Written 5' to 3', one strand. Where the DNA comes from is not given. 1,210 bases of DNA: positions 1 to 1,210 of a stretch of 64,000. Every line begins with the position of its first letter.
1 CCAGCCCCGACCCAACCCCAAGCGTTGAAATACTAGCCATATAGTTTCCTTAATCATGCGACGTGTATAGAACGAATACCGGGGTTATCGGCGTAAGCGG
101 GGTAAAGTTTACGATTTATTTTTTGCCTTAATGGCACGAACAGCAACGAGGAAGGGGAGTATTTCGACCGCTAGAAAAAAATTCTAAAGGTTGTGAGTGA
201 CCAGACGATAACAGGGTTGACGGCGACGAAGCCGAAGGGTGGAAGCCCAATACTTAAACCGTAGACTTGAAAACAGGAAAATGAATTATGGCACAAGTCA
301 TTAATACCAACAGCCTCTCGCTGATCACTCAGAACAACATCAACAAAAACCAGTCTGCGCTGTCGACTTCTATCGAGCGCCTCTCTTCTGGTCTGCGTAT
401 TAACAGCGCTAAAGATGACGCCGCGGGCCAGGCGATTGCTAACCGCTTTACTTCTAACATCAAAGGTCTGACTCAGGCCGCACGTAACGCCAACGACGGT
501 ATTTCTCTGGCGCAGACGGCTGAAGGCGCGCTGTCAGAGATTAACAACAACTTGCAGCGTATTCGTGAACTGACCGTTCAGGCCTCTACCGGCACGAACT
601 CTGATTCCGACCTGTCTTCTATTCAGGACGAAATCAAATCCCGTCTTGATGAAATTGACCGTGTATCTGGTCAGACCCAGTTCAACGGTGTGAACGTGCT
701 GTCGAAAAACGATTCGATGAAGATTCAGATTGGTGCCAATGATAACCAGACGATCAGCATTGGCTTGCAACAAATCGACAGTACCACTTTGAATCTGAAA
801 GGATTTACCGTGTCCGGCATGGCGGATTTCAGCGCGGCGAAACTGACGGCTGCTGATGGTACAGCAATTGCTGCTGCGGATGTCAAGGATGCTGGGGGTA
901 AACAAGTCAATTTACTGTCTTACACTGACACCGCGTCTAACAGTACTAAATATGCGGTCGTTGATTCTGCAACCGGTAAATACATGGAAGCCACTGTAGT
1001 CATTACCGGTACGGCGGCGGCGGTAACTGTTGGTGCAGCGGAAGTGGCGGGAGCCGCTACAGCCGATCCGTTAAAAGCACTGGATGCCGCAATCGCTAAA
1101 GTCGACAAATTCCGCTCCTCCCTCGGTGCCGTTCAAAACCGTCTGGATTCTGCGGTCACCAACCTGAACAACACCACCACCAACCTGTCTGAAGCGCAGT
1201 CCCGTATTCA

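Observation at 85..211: Back-to-back divergent sigma28 promoters for fliD and fliC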

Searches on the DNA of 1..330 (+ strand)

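Call 5: search_dna_similar(query=window:1-330:+, collection=ecoli_genomes, mode=near, max_rows=25)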
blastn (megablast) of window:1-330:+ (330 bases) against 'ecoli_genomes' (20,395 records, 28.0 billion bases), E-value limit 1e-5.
Records with a match: 4508; places in all: 4529; records where one place covers at least 80% of the query: 1313.
Genomes with a match: 4508 of 5426; with a place that covers at least 80% of the query: 1313. Places per genome that has any: lowest 1, median 1, highest 2. On chromosomes: 4527 places; on plasmids: 2.
Best place of each record, by identity: >=99% 1068; 95-99% 260; 90-95% 2; 80-90% 3178.
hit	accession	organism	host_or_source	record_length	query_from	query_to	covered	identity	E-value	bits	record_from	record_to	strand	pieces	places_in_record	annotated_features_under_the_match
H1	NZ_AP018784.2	Escherichia coli strain SK1144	-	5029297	1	330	100%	100.0%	1e-171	610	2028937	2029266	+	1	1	flagellin FliC | fliD: flagellar filament capping protein FliD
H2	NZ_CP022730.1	Escherichia coli strain SA186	Homo sapiens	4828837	1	330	100%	100.0%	1e-171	610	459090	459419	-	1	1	flagellin FliC | fliD: flagellar filament capping protein FliD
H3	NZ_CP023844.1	Escherichia coli strain 4/1-1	Homo sapiens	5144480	1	330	100%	100.0%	1e-171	610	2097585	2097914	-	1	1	flagellin FliC | fliD: flagellar filament capping protein FliD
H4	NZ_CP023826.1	Escherichia coli strain 4/4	Homo sapiens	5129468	1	330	100%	100.0%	1e-171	610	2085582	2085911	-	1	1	flagellin FliC | fliD: flagellar filament capping protein FliD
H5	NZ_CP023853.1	Escherichia coli strain 2/0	Homo sapiens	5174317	1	330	100%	100.0%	1e-171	610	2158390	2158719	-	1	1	flagellin FliC | fliD: flagellar filament capping protein FliD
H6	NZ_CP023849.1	Escherichia coli strain 4/0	Homo sapiens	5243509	1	330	100%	100.0%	1e-171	610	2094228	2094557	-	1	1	fliD: flagellar filament capping protein FliD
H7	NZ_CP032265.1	Escherichia coli strain AR_0089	missing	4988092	1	330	100%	100.0%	1e-171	610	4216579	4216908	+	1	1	flagellin FliC | fliD: flagellar filament capping protein FliD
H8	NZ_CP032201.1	Escherichia coli strain AR_0086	missing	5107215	1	330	100%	100.0%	1e-171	610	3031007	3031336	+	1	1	flagellin FliC | fliD: flagellar filament capping protein FliD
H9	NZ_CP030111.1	Escherichia coli strain MCJCHV-1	Homo sapiens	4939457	1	330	100%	100.0%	1e-171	610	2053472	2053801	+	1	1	FliC/FljB family flagellin | fliD: flagellar filament capping protein FliD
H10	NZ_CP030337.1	Escherichia coli strain AR_451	missing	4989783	1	330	100%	100.0%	1e-171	610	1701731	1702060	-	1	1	flagellin FliC | fliD: flagellar filament capping protein FliD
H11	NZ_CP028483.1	Escherichia coli strain E41-1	Homo sapiens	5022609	1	330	100%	100.0%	1e-171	610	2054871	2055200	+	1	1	flagellin FliC | fliD: flagellar filament capping protein FliD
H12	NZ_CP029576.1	Escherichia coli strain DA33135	Homo sapiens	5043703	1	330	100%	100.0%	1e-171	610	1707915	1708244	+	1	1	FliC/FljB family flagellin | fliD: flagellar filament capping protein FliD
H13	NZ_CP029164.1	Escherichia coli strain 104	chicken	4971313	1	330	100%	100.0%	1e-171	610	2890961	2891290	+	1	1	flagellin FliC | fliD: flagellar filament capping protein FliD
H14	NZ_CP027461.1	Escherichia coli strain 95-3322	missing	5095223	1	330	100%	100.0%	1e-171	610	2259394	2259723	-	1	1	FliC/FljB family flagellin | fliD: flagellar filament capping protein FliD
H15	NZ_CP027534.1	Escherichia coli strain AR_0081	missing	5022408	1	330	100%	100.0%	1e-171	610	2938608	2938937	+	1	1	flagellin FliC | fliD: flagellar filament capping protein FliD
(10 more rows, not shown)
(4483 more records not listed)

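Call 8: get_annotated_region(hit=H1, flank=3000)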
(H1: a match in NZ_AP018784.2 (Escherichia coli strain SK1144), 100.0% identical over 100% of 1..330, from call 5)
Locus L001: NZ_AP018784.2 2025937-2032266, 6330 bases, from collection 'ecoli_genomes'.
description: Escherichia coli strain SK1144 chromosome, complete genome
organism: Escherichia coli strain SK1144 (NCBI taxid 562)
replicon: chromosome; assembly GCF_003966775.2
host: -; source: -; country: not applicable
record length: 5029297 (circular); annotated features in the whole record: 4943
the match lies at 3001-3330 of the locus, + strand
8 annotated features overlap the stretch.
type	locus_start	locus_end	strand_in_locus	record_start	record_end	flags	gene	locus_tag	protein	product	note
CDS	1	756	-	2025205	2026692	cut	amyA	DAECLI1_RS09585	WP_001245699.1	alpha-amylase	-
CDS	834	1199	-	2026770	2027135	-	fliT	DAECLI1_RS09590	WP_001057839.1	flagella biosynthesis regulatory protein FliT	-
CDS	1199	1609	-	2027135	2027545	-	fliS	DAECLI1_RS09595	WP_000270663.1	flagellar export chaperone FliS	-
CDS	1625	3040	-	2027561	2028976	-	fliD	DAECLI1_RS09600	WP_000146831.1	flagellar filament capping protein FliD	-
CDS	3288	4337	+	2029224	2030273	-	-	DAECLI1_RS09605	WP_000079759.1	flagellin FliC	-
CDS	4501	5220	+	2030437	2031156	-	fliA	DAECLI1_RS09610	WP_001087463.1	RNA polymerase sigma factor FliA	-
CDS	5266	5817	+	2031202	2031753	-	fliZ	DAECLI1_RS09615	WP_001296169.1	flagella biosynthesis regulatory protein FliZ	-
CDS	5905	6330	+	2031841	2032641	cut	tcyJ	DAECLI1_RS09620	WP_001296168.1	cystine ABC transporter substrate-binding protein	-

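Call 25: search_dna_similar(query=window:41-287:+, collection=ecoli_genomes, mode=distant, max_rows=40, rows=spread)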
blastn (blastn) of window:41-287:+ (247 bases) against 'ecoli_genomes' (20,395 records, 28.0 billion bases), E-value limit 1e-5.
Records with a match: 4514; places in all: 4532; records where one place covers at least 80% of the query: 4501.
Genomes with a match: 4514 of 5426; with a place that covers at least 80% of the query: 4501. Places per genome that has any: lowest 1, median 1, highest 2. On chromosomes: 4530 places; on plasmids: 2.
Best place of each record, by identity: >=99% 1077; 95-99% 249; 80-90% 1; 60-80% 3187.
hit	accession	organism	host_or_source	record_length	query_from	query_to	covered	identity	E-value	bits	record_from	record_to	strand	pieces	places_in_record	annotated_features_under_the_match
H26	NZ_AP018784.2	Escherichia coli strain SK1144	-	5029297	1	247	100%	100.0%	2e-122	446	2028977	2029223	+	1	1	none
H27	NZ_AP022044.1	Escherichia coli strain WP4-S17-ESBL-03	-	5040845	1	247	100%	100.0%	2e-122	446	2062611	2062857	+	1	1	none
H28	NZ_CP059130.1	Escherichia coli strain Ec55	Homo sapiens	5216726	1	247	100%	100.0%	2e-122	446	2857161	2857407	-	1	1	none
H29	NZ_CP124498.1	Escherichia coli strain AVS0655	environmental: river/lake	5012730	1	247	100%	100.0%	2e-122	446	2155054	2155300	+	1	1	none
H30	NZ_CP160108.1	Escherichia coli strain 729_141114_1_15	Poultry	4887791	1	247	100%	100.0%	2e-122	446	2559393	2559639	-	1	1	none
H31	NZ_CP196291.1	Escherichia coli strain AH21A060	Homo sapiens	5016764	1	247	100%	100.0%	2e-122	446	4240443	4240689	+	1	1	none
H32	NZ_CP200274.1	Escherichia coli strain CREC7837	Homo sapiens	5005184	1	247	100%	100.0%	2e-122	446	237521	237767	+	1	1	none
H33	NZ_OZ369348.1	Escherichia coli strain Esc22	not applicable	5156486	1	247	100%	100.0%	2e-122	446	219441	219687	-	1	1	none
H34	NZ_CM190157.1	Escherichia coli strain 20332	Homo sapiens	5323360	1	247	100%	100.0%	2e-122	446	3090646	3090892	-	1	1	none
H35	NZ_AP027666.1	Escherichia coli strain PSS-04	Homo sapiens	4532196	1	241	98%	100.0%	4e-119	435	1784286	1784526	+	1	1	none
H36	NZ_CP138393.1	Escherichia coli strain 101EVA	Homo sapiens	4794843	6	246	98%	97.9%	1e-111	410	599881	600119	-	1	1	none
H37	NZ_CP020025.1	Escherichia coli strain WB61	Rupornis magnirostris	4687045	1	241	98%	96.3%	4e-106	392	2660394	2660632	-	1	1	none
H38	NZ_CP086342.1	Escherichia coli strain ESY001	Homo sapiens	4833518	5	246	98%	70.3%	5e-22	113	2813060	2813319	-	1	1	none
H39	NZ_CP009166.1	Escherichia coli 1303 strain 1303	Bos taurus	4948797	5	246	98%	70.3%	5e-22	113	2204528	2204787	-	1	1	none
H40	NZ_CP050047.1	Escherichia coli strain 90-1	broiler chicken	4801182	5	246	98%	70.3%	5e-22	113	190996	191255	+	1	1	none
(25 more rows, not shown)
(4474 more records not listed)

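Call 63: build_rna_model(alignment_id=A4, structure=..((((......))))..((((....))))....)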
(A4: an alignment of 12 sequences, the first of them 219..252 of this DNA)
Model R1 built from alignment A4 (12 sequences, 34 columns); structure: as given.
model positions 34; base pairs 8; branch points 1; effective number of sequences 12; information 1.427 bits per position. Calibrated on 0.2 Mb of random sequence (short: E-values are rough).
structure used (alignment columns):
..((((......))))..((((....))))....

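Call 64: search_with_rna_model(model_id=R1, sources=[window, L004, L005, L006, L008, L010, L013, L014, L015, L016, L017, L018, L019, L020, L022, L023, L024, L025, L026, L027, L030, L031, L032, L033, L034, L035, L036, L037, L038, L039, L040, L041, L042, L043, L044, L045, L046, L047, L048, L049, L050, L052, L053, L054, L056, L057, L058, L060, L061, L062, L063, L064, L065, L066, L067, L068, L069, L070, L072, L073, L074, L075, L076, L077, L078, L079, L080, L081, L082, L083, L084, L086, L087, L088, L089, L091, L092, L093, L095, L096, L098, L099, L100, L101, L102, L106, L107, L108, L109, L110, L111, L113, L114, L115, L116, L117, L118, L119, L120, L122], max_evalue=1, make_alignment=true)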
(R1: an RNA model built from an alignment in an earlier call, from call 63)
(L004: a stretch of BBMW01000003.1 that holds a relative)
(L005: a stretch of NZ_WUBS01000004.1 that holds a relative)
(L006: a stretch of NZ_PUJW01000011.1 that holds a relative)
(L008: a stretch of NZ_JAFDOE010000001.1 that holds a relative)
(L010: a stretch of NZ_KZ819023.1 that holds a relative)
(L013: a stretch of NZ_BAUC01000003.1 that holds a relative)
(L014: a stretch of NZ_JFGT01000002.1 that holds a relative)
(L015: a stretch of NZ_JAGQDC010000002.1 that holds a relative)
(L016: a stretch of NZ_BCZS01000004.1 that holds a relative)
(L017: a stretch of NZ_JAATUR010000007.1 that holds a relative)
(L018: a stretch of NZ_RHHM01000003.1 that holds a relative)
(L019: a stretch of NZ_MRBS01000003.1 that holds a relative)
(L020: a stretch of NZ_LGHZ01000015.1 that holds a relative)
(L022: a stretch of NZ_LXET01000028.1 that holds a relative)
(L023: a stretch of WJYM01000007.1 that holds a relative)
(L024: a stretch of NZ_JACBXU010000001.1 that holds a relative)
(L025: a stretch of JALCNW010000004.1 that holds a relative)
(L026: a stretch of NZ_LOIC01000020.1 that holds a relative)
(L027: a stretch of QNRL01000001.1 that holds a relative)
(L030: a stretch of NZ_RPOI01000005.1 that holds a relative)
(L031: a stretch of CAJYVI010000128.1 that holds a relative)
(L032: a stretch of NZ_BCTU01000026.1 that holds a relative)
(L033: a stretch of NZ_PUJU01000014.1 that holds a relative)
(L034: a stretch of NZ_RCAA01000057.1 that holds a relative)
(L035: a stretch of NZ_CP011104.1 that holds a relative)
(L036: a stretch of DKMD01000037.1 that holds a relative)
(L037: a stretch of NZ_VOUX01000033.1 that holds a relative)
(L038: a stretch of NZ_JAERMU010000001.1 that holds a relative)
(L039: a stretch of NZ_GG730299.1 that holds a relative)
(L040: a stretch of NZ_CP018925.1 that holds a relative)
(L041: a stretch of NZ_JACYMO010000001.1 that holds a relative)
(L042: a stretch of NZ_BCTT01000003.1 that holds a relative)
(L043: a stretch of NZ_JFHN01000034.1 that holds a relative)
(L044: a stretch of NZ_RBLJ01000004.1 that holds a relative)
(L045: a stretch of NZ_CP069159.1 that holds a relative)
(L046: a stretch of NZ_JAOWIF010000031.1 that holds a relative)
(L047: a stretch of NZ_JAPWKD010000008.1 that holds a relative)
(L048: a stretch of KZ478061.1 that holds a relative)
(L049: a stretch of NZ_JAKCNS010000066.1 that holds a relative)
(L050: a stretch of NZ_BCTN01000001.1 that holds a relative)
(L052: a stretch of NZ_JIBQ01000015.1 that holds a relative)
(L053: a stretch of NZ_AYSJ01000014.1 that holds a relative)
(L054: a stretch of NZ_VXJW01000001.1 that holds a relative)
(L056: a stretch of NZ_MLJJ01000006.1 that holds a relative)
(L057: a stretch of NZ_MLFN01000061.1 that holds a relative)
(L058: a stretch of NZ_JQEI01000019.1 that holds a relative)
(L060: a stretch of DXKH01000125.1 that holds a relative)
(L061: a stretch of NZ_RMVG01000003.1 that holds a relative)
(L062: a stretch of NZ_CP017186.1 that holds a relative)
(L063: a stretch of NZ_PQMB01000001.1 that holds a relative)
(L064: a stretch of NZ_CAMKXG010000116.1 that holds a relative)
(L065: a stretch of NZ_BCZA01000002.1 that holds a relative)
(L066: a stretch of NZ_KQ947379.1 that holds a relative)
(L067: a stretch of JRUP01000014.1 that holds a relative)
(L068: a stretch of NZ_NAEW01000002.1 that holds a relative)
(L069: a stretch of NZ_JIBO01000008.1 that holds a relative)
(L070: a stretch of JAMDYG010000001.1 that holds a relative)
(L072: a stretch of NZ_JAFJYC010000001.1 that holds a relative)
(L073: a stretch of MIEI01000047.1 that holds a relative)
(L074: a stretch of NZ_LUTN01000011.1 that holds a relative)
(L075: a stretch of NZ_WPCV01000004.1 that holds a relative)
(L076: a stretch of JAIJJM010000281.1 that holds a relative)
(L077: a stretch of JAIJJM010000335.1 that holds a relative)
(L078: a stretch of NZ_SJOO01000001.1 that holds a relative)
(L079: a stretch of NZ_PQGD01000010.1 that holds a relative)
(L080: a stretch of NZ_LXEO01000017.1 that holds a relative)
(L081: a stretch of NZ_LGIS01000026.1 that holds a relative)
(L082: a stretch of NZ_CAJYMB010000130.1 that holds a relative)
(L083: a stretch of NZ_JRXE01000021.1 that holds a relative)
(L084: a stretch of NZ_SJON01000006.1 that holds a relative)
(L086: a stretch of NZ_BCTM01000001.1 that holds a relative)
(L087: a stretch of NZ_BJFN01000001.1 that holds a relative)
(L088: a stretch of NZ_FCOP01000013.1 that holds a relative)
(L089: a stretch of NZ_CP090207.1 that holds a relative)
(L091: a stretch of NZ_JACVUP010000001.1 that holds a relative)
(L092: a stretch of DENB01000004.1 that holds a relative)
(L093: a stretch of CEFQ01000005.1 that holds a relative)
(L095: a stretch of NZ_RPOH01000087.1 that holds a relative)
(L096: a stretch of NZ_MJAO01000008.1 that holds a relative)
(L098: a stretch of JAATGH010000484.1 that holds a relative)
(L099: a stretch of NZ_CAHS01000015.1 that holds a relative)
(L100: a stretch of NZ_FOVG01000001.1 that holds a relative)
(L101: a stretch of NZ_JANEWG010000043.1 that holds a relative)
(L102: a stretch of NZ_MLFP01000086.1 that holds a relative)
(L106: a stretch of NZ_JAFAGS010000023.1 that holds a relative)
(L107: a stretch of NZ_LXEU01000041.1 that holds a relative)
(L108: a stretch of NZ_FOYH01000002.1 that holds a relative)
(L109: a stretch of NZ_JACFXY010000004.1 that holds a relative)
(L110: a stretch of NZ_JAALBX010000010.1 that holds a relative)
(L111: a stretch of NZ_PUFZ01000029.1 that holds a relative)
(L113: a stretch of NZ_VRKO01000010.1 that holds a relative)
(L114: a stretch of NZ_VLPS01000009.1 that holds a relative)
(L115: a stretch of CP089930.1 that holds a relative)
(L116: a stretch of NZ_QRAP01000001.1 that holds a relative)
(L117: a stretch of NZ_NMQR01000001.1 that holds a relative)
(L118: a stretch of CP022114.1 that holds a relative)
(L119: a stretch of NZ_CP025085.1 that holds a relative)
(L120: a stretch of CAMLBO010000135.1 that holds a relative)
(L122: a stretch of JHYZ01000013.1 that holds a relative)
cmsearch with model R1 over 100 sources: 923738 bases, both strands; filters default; matches with E-value up to 1: 55.
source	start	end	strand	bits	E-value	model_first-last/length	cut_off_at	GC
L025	4844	4877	+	56.5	2e-12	1-34/34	no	0.56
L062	7810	7843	-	56.5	2e-12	1-34/34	no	0.56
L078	5118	5151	+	56.5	2e-12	1-34/34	no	0.56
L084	5372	5405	+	56.5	2e-12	1-34/34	no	0.56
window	219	252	+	56.5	2.1e-12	1-34/34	no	0.62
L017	997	1030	-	56.5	2.1e-12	1-34/34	no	0.62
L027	1039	1072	-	56.5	2.1e-12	1-34/34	no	0.62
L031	1972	2005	+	56.5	2.1e-12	1-34/34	no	0.62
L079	10359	10392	-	56.1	2.7e-12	1-34/34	no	0.65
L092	2177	2210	-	55.3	4.4e-12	1-34/34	no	0.62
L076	2095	2128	-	54.9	5.8e-12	1-34/34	no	0.59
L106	10612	10645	+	54.5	7.2e-12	1-34/34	no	0.62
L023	2475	2508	-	54.1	9.1e-12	1-34/34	no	0.59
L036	1382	1415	-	54.1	9.1e-12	1-34/34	no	0.59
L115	7138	7171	+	53.3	1.5e-11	1-34/34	no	0.65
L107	8684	8717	+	52.8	2.1e-11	1-34/34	no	0.59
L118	1502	1535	+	52.8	2.1e-11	1-34/34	no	0.59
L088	1789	1822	-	52.4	2.7e-11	1-34/34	no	0.65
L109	7725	7758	-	52.2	3e-11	1-34/34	no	0.68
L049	2783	2816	+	51.6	4.3e-11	1-34/34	no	0.56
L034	3591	3624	-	51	6.3e-11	1-34/34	no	0.62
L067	338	371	-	50.5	8.8e-11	1-34/34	no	0.68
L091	4192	4225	+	50.5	8.8e-11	1-34/34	no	0.68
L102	2757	2790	+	50.5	8.8e-11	1-34/34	no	0.68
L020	4896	4929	-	49.5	1.5e-10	1-34/34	no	0.56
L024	4855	4888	+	49.1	2.1e-10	1-34/34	no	0.71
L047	7145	7178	+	49.1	2.1e-10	1-34/34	no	0.71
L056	5377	5410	-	49.1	2.1e-10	1-34/34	no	0.71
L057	1165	1198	-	49.1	2.1e-10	1-34/34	no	0.71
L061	2488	2521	+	49.1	2.1e-10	1-34/34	no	0.71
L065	4663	4696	-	49.1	2.1e-10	1-34/34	no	0.71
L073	10349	10382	-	49.1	2.1e-10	1-34/34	no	0.71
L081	3308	3341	+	49.1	2.1e-10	1-34/34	no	0.71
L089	1746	1779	+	49.1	2.1e-10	1-34/34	no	0.71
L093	4876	4909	-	49.1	2.1e-10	1-34/34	no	0.71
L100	3646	3679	+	49.1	2.1e-10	1-34/34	no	0.71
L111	5379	5412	-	49.1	2.1e-10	1-34/34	no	0.71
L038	9093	9125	-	43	8.7e-09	1-34/34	no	0.61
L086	1991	2024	-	42.9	9.2e-09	1-34/34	no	0.53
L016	1776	1809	-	42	1.6e-08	1-34/34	no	0.65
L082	1436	1468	-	36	6.6e-07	1-34/34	no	0.64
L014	3353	3387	-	34.1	2.2e-06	1-34/34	no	0.66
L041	915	950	-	33.3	3.5e-06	1-34/34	no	0.67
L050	554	589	-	33.3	3.5e-06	1-34/34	no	0.67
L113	3584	3619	+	33.3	3.5e-06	1-34/34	no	0.67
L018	1683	1718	-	30.1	2.5e-05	1-34/34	no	0.69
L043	1965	2000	+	30.1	2.5e-05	1-34/34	no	0.69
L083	453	485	+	28.4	7.5e-05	1-34/34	no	0.61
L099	883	908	-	25.1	0.00058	1-34/34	no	0.65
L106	11510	11556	-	20.7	0.0085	1-34/34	no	0.6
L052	9179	9210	+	15.5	0.22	1-34/34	no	0.59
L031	4257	4282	+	14.4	0.41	1-34/34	no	0.5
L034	593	618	-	14.4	0.41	1-34/34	no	0.5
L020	2362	2392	-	13.3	0.86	1-34/34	no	0.48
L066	569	599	-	13.1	0.95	1-34/34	no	0.71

Alignment A5: 55 matches aligned to the model, 57 columns, each read 5' to 3' on its own strand. Consensus structure (alignment columns), stored with it:
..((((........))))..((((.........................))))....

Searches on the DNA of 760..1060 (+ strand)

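Call 48: search_dna_similar(query=window:760-1060:+, collection=ecoli_genomes, mode=near, max_rows=60, rows=spread)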
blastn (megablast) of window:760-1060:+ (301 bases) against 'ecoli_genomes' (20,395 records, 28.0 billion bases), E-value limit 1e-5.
Records with a match: 761; places in all: 763; records where one place covers at least 80% of the query: 761.
Genomes with a match: 761 of 5426; with a place that covers at least 80% of the query: 761. Places per genome that has any: lowest 1, median 1, highest 2. On chromosomes: 763 places; on plasmids: 0.
Best place of each record, by identity: >=99% 751; 95-99% 10.
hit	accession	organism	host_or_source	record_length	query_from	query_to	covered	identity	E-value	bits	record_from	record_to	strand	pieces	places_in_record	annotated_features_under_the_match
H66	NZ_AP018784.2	Escherichia coli strain SK1144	-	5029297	1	301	100%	100.0%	2e-155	556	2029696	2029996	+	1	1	flagellin FliC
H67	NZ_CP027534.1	Escherichia coli strain AR_0081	missing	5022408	1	301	100%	100.0%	2e-155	556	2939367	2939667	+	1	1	flagellin FliC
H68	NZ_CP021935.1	Escherichia coli strain AR_0055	missing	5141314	1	301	100%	100.0%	2e-155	556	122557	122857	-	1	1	flagellin FliC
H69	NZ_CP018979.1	Escherichia coli strain Ecol_656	Homo sapiens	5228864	1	301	100%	100.0%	2e-155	556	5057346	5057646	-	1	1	flagellin FliC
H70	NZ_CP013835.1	Escherichia coli strain JJ2434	Homo sapiens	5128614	1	301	100%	100.0%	2e-155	556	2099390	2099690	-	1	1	flagellin FliC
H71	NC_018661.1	Escherichia coli O104:H4 str. 2009EL-2071 strain 2009EL-2071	Stool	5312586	1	301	100%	100.0%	2e-155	556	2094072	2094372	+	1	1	flagellin FliC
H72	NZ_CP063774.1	Escherichia coli O25b:H4-ST131 strain ST131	wastewater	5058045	1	301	100%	100.0%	2e-155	556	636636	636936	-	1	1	flagellin FliC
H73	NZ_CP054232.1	Escherichia coli strain EcPF7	Homo sapiens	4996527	1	301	100%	100.0%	2e-155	556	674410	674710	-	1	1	flagellin FliC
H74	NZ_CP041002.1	Escherichia coli strain FDAARGOS_772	NIST Mixed Microbial RM strain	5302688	1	301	100%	100.0%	2e-155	556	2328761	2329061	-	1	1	flagellin FliC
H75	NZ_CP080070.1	Escherichia coli strain 19SZHZ713Rt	Homo sapiens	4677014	1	301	100%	100.0%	2e-155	556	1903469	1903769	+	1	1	flagellin FliC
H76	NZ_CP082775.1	Escherichia coli O25:H4 strain CU568-3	Homo sapiens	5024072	1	301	100%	100.0%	2e-155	556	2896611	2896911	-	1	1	flagellin FliC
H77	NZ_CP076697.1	Escherichia coli strain S10EC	Homo sapiens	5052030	1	301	100%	100.0%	2e-155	556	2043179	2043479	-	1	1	flagellin FliC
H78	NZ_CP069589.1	Escherichia coli strain FDAARGOS_1266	Homo sapiens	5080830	1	301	100%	100.0%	2e-155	556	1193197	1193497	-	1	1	flagellin FliC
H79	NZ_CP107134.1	Escherichia coli strain S6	human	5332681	1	301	100%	100.0%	2e-155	556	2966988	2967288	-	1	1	flagellin FliC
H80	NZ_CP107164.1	Escherichia coli strain R9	human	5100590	1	301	100%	100.0%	2e-155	556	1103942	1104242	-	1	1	flagellin FliC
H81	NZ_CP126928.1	Escherichia coli O2:K1:H4 strain APEC E12053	Gallus gallus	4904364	1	301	100%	100.0%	2e-155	556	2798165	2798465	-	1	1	flagellin FliC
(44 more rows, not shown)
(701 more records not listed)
